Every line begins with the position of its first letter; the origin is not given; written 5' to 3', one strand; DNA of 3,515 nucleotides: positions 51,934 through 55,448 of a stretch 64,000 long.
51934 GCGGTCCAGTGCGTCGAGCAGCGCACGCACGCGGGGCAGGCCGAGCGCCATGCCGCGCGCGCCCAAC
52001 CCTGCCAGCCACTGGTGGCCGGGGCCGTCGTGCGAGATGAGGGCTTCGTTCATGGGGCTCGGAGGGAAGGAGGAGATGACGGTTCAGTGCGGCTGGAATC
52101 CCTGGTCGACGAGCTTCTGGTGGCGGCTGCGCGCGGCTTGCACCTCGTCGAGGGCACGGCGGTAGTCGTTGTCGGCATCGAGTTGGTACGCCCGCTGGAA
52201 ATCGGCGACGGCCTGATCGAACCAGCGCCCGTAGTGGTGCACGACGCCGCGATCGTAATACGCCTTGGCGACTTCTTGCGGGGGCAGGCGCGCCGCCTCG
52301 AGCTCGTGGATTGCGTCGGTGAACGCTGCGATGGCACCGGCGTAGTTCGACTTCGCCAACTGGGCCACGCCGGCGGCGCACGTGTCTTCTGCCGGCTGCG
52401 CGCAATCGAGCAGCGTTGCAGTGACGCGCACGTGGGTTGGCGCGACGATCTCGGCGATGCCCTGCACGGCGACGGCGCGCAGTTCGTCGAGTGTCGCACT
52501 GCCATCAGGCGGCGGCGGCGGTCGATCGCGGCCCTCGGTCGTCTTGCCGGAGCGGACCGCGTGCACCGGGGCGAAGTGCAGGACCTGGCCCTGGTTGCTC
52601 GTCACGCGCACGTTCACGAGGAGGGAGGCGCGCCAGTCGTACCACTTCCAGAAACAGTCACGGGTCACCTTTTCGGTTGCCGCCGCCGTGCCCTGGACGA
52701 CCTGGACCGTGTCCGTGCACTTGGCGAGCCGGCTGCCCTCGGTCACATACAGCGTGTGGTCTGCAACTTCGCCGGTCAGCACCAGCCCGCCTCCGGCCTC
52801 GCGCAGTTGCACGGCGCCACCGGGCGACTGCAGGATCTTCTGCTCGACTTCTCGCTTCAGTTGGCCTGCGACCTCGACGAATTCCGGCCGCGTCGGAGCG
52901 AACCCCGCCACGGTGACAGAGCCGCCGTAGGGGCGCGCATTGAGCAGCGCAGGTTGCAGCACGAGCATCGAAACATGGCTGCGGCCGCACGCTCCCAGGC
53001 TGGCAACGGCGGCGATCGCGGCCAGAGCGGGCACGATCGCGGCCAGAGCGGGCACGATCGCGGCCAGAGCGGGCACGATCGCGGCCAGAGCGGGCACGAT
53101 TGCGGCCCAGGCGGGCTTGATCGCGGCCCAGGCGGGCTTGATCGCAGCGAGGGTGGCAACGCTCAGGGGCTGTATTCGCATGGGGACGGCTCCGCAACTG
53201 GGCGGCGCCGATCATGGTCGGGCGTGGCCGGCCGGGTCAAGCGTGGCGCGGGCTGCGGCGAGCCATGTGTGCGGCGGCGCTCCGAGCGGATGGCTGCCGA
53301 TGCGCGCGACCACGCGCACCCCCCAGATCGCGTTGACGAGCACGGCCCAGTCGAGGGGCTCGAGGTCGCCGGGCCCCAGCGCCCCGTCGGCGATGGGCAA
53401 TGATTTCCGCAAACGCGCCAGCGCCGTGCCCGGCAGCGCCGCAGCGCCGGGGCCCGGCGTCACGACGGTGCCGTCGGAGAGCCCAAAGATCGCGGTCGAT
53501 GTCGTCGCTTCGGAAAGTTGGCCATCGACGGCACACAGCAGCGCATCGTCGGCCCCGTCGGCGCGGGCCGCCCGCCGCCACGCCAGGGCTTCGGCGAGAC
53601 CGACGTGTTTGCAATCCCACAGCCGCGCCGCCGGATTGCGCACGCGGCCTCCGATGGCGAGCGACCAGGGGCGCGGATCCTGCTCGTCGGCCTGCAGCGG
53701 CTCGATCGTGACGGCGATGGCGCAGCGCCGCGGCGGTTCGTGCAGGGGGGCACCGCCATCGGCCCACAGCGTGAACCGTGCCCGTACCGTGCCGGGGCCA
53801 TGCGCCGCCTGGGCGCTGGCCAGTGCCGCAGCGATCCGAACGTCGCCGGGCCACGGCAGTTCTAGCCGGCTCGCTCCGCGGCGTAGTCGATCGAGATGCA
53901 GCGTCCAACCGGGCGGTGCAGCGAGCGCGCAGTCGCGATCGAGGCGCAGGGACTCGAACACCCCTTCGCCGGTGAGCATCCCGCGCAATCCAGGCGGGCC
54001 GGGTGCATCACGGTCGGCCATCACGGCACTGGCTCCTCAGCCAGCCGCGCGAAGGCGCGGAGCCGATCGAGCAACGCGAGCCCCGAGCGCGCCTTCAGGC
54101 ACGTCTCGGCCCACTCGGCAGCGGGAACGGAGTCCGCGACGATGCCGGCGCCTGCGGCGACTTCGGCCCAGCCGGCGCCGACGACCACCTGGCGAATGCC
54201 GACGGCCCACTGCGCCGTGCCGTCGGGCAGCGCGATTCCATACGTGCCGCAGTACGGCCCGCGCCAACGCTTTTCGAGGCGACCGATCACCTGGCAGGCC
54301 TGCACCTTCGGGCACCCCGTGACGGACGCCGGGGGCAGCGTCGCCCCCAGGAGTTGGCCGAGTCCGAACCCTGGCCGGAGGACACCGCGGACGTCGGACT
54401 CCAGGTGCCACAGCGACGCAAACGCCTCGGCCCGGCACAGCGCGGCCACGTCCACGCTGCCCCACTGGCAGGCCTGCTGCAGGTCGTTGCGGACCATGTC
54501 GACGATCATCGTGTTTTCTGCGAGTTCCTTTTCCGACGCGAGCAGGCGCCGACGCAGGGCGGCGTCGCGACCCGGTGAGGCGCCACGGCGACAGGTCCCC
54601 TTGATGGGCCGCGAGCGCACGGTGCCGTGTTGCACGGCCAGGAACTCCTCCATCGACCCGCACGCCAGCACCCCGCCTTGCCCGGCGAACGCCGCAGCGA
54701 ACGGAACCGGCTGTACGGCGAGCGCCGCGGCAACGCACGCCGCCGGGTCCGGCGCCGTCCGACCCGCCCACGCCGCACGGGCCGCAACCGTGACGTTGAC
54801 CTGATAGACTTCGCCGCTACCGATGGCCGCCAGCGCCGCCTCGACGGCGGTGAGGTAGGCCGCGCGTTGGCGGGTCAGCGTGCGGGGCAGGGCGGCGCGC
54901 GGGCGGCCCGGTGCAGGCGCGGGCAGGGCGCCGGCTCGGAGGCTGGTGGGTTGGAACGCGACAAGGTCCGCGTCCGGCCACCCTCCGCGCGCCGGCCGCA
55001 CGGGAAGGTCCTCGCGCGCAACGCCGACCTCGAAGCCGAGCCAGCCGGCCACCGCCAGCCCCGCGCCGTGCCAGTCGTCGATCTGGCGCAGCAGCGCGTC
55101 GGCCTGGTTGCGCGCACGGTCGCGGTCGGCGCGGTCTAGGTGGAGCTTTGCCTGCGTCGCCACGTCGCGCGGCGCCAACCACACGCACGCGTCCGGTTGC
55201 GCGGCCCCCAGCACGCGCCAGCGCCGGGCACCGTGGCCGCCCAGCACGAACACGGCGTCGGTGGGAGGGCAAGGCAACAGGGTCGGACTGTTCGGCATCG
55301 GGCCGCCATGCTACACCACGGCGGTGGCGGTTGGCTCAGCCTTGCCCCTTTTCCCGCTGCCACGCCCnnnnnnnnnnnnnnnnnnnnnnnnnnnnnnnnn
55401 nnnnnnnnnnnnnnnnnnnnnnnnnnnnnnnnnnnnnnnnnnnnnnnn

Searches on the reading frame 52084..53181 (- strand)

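Call 7: search_protein_families(library=pfam, proteins=[window:52084-53181:-], max_evalue=0.01)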
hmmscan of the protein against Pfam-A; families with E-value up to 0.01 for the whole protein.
window:52084-53181:- (365 aa): 4 families
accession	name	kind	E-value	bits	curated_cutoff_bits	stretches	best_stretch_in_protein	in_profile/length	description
PF07719.23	TPR_2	-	7e-05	23.1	27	1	305-338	1-34/34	Tetratricopeptide repeat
PF00515.34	TPR_1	-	0.00048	20.3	27.8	1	305-338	1-34/34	Tetratricopeptide repeat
PF13181.12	TPR_8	-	0.0058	17.1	25.7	0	305-338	1-34/34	Tetratricopeptide repeat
PF01471.23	PG_binding_1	-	0.0083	16.7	23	0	306-337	14-46/57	Putative peptidoglycan binding domain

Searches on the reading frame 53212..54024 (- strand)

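Call 7: search_protein_families(library=pfam, proteins=[window:53212-54024:-], max_evalue=0.01)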
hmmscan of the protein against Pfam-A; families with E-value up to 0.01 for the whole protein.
window:53212-54024:- (270 aa): 2 families
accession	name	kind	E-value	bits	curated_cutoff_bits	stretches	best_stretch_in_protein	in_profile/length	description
PF01063.24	Aminotran_4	-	2.4e-30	106.5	28.5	1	21-242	1-223/223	Amino-transferase class IV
PF21423.2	AhtL-like_1st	-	0.006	16.6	27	0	105-134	13-42/55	Pyrogallol hydroxytransferase large subunit-like, domain 1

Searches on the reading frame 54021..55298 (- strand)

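Call 7: search_protein_families(library=pfam, proteins=[window:54021-55298:-], max_evalue=0.01)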
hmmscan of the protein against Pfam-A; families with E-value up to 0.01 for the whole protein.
window:54021-55298:- (425 aa): 1 family
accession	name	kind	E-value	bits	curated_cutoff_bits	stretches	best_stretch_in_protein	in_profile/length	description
PF00425.24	Chorismate_bind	-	5.4e-72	242.9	27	1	145-402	2-257/257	chorismate binding enzyme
